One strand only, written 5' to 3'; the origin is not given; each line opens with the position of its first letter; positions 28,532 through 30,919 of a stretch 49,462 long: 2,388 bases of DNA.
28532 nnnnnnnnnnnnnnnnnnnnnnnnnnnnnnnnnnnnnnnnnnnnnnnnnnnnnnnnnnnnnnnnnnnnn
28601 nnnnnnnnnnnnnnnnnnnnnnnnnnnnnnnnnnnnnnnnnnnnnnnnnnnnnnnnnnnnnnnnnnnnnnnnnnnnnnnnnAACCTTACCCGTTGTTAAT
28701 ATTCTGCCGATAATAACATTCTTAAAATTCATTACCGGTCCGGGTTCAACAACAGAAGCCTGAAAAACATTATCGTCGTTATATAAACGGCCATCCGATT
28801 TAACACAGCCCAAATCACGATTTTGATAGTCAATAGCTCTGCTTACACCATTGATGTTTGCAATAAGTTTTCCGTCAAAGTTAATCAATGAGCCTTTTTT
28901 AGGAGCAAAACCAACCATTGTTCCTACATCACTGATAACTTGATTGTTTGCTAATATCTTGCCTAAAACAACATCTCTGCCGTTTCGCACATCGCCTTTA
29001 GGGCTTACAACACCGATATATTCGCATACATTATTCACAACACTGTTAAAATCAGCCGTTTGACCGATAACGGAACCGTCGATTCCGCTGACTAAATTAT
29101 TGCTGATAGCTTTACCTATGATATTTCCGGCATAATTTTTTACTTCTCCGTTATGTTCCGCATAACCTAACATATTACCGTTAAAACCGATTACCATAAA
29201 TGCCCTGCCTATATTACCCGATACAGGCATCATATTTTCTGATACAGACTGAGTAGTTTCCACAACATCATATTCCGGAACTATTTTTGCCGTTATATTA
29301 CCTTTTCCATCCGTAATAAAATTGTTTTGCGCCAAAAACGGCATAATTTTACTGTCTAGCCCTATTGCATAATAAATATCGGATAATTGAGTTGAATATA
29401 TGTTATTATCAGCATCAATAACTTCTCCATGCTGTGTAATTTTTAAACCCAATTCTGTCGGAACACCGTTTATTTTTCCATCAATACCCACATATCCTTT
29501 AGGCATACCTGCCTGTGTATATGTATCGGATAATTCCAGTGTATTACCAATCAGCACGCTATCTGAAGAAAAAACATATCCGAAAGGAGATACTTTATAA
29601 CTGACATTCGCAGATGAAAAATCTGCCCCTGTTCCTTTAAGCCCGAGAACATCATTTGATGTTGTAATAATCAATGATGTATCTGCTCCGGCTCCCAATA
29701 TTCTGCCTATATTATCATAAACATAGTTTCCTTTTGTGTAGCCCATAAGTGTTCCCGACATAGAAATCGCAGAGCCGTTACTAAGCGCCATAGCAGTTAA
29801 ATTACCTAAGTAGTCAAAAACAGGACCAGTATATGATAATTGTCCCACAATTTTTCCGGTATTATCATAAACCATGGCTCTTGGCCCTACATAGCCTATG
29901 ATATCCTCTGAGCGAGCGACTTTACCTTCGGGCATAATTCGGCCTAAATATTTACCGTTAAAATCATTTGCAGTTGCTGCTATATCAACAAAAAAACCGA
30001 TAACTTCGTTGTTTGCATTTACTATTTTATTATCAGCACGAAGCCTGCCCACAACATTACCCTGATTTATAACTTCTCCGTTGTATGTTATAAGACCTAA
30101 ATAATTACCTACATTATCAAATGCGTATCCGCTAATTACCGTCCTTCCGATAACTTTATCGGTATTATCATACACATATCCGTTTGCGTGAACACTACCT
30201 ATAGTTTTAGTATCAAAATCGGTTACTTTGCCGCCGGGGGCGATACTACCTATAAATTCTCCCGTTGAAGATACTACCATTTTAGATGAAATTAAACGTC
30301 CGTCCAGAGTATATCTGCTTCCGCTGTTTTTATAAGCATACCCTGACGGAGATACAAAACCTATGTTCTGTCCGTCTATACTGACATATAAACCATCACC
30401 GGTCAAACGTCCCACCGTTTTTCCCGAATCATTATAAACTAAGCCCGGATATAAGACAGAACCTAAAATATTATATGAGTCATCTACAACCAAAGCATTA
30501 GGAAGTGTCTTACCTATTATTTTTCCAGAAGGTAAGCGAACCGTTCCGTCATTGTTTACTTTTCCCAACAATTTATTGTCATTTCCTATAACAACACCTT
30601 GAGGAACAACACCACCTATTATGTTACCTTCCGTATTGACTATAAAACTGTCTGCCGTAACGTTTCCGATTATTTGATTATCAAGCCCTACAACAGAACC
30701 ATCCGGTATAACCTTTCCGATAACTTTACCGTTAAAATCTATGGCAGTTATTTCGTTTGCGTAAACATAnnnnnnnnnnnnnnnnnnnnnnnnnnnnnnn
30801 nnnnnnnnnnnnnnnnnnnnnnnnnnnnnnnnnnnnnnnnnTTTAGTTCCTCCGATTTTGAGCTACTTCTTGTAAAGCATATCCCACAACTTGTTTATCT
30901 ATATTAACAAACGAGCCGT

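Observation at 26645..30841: VirB10 enlarged to 1398 aa by about 870 aa of 17-residue repeats, plus a Pro-rich tail after the barrel domain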

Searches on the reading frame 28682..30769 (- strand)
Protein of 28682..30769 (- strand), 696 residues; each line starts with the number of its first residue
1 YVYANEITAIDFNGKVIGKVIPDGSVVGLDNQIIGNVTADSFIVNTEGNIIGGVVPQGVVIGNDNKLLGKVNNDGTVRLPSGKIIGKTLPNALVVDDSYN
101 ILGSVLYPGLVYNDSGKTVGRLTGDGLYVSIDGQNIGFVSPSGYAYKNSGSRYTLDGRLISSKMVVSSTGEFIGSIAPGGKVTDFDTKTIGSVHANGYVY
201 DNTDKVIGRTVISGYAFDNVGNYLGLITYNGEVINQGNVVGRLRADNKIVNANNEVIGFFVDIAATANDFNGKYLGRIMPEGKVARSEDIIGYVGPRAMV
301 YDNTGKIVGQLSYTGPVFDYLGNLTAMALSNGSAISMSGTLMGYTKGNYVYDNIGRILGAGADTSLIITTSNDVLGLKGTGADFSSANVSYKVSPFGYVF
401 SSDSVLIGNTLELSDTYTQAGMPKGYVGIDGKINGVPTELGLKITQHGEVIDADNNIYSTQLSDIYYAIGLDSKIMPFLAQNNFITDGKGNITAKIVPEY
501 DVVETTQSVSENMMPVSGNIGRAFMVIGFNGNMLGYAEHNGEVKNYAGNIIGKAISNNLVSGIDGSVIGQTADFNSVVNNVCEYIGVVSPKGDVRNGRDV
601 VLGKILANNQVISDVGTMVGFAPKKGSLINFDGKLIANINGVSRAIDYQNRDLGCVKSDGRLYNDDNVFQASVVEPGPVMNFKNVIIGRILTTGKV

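Call 36: predict_structure(alignment_id=A3)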
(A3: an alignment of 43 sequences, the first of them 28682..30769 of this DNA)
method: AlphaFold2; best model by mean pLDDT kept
length: 696 residues; sequences in the alignment: 43
mean_pLDDT: 91.3   pTM: 0.89
mean pLDDT of the five models: 91.3, 89.8, 89.7, 89.3, 88.8
residues with pLDDT >= 90: 526; 70-90: 162; 50-70: 4; < 50: 4
segments of 3 or more residues with pLDDT < 50: 1-4
pLDDT, mean of each block of 10 residues (from residue 1): 62 92 88 87 88 93 93 89 91 94 94 92 93 93 92 90 86 88 90 93 91 93 92 91 94 92 94 94 91 94 91 95 94 93 95 94 91 91 84 93 91 94 92 90 94 96 91 85 89 93 83 90 92 92 92 91 94 93 94 90 93 91 95 95 95 94 94 93 91 93
secondary structure, 60 per line:
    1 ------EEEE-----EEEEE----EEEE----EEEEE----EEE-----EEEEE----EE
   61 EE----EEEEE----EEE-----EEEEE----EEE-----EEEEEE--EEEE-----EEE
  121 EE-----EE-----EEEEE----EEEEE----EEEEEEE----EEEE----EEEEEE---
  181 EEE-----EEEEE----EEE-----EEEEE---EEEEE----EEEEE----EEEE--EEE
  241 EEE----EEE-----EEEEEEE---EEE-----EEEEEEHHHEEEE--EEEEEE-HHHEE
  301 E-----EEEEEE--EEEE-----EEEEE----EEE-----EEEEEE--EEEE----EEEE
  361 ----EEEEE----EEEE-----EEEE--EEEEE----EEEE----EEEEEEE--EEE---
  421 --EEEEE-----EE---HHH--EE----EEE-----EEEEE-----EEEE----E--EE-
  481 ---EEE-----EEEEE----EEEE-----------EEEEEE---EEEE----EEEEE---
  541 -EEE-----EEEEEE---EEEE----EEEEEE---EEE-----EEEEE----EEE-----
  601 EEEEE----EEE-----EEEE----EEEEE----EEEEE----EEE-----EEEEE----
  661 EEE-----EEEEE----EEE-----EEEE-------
elements in order (helices of 4 or more, strands of 3 or more residues): E7-10 E16-20 E25-28 E33-37 E42-44 E50-54 E59-62 E67-71 E76-78 E84-88 E93-95 E101-106 E109-112 E118-122 E135-139 E144-148 E153-159 E164-167 E172-177 E181-183 E189-193 E198-200 E206-210 E214-218 E223-227 E232-235 E238-243 E248-250 E256-262 E266-268 E274-279 E283-286 E289-294 E299-301 E307-312 E315-318 E324-328 E333-335 E341-346 E349-352 E357-360 E365-369 E374-377 E383-386 E389-393 E398-401 E406-412 E415-417 E423-427 E449-451 E457-461 E467-470 E484-486 E492-496 E501-504 E516-521 E525-528 E533-537 E542-544 E550-555 E559-562 E567-572 E576-578 E584-588 E593-595 E601-605 E610-612 E618-621 E626-630 E635-639 E644-646 E652-656 E661-663 E669-673 E678-680 E686-689

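Call 40: fold_search(model_id=the predicted structure, library=pdb)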
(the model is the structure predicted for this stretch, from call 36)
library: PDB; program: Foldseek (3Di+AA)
matches with E <= 10: 1159; with E <= 0.001: 155
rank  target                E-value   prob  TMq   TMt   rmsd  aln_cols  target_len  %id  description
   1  9ifo_A                1.6e-23  0.80  0.09  0.06  28.7       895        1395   13  Structure of Teneurin-Like Protein (TLP) (released 2026-03-11)
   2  8qjd_B                6.9e-23  0.84  0.10  0.08  28.8       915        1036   11  T6SS-linked Rhs repeat protein - Salmonella bongori Rhs-core domain (released 2024-09-25)
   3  8qja_C                4.4e-22  0.66  0.09  0.07  29.4       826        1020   12  T6SS-linked Rhs repeat protein - Advenella mimigardefordensis VgrG-Rhs core (released 2024-09-25)
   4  8uxt                  6.6e-22  0.84  0.10  0.07  29.1       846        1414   11  Acinetobacter baumannii Tse15 Rhs effector, toxin cleavage mutant (D1369N, D1391N) (released 2024-10-09)
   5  8qja_D                1.5e-21  0.60  0.08  0.06  30.5       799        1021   10  T6SS-linked Rhs repeat protein - Advenella mimigardefordensis VgrG-Rhs core (released 2024-09-25)
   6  8qja_A                7.3e-21  0.69  0.10  0.08  29.0       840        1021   10  T6SS-linked Rhs repeat protein - Advenella mimigardefordensis VgrG-Rhs core (released 2024-09-25)
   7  8fia_A                3.0e-19  0.57  0.11  0.06  28.6       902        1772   11  The structure of fly Teneurin self assembly (released 2023-05-03)
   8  6fay                  4.5e-19  0.33  0.08  0.05  29.4       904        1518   11  Teneurin3 monomer (released 2018-03-28)
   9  8uy4_A                5.9e-19  0.51  0.09  0.06  30.3       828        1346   10  Acinetobacter baumannii Tse15 Rhs effector (released 2024-10-09)
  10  8h8b                  2.0e-18  0.30  0.08  0.07  29.6       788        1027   12  Type VI secretion system effector RhsP in its pre-autoproteolysis and monomeric form (released 2023-01-18)
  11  8r51_A                1.1e-17  0.30  0.09  0.05  29.3       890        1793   12  Mouse teneurin-3 non-compact subunit - A1B1 isoform (released 2024-05-08)
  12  6cmx_A                2.8e-17  0.35  0.10  0.07  29.1       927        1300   11  Human Teneurin 2 extra-cellular region (released 2018-07-25)
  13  8r54_A                8.2e-17  0.23  0.08  0.05  30.2       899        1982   11  Mouse teneurin-3 non-compact subunit - A0B0 isoform (released 2024-05-08)
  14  9g2f_A                1.1e-16  0.23  0.09  0.06  29.4       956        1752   12  Mouse Teneurin2 dimer variant A1B1 (released 2026-01-21)
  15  7ban_A                2.1e-16  0.25  0.10  0.06  30.3       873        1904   12  human Teneurin4 Mut C2 (released 2022-01-12)
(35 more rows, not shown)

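Call 70: fold_search(model_id=the predicted structure, library=viral)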
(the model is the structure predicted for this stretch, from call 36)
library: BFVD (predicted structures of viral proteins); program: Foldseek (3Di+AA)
matches with E <= 10: 1589; with E <= 0.001: 154
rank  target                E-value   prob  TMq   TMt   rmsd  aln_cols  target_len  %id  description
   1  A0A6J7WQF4            6.7e-15  0.15  0.06  0.06  59.0       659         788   10  Intramolecular chaperone auto-processing domain containing protein [uncultured Caudovirales phage]
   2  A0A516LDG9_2          8.4e-14  0.07  0.06  0.04  82.7       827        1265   12  (no name in the UniProt tables at hand)
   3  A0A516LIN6            1.6e-13  0.07  0.06  0.04  59.8       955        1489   12  (no name in the UniProt tables at hand)
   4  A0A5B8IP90            2.8e-13  0.12  0.08  0.08  29.1       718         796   12  Uncharacterized protein [Mimiviridae sp. ChoanoV1]
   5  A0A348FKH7            1.8e-12  0.07  0.05  0.06  61.3       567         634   14  Fiber protein [Eidolon helvum adenovirus]
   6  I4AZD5                4.6e-12  0.10  0.08  0.06  37.3       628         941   13  (no name in the UniProt tables at hand)
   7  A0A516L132            1.0e-11  0.07  0.07  0.05  62.4       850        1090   14  (no name in the UniProt tables at hand)
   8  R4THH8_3              1.5e-11  0.10  0.08  0.06  41.4       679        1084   11  (no name in the UniProt tables at hand)
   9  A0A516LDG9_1          8.6e-11  0.05  0.07  0.05  82.0       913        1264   12  (no name in the UniProt tables at hand)
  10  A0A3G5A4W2            1.1e-10  0.07  0.06  0.08  33.4       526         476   13  MORN repeat-containing protein [Harvfovirus sp.]
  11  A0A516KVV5            1.5e-10  0.04  0.05  0.05  88.8       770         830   11  (no name in the UniProt tables at hand)
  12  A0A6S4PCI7            2.5e-10  0.06  0.08  0.08  44.1       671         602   13  Uncharacterized protein [uncultured phage_MedDCM-OCT-S28-C3]
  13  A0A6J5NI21            4.9e-10  0.04  0.06  0.06  69.5       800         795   12  Intramolecular chaperone auto-processing domain containing protein [uncultured Caudovirales phage]
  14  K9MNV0                6.4e-10  0.12  0.06  0.08  40.5       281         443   16  Fiber [Bovine adenovirus 6]
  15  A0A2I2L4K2            1.2e-09  0.12  0.09  0.13  20.1       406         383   12  MORN-repeat protein (Fragment) [Orpheovirus IHUMI-LCC2]
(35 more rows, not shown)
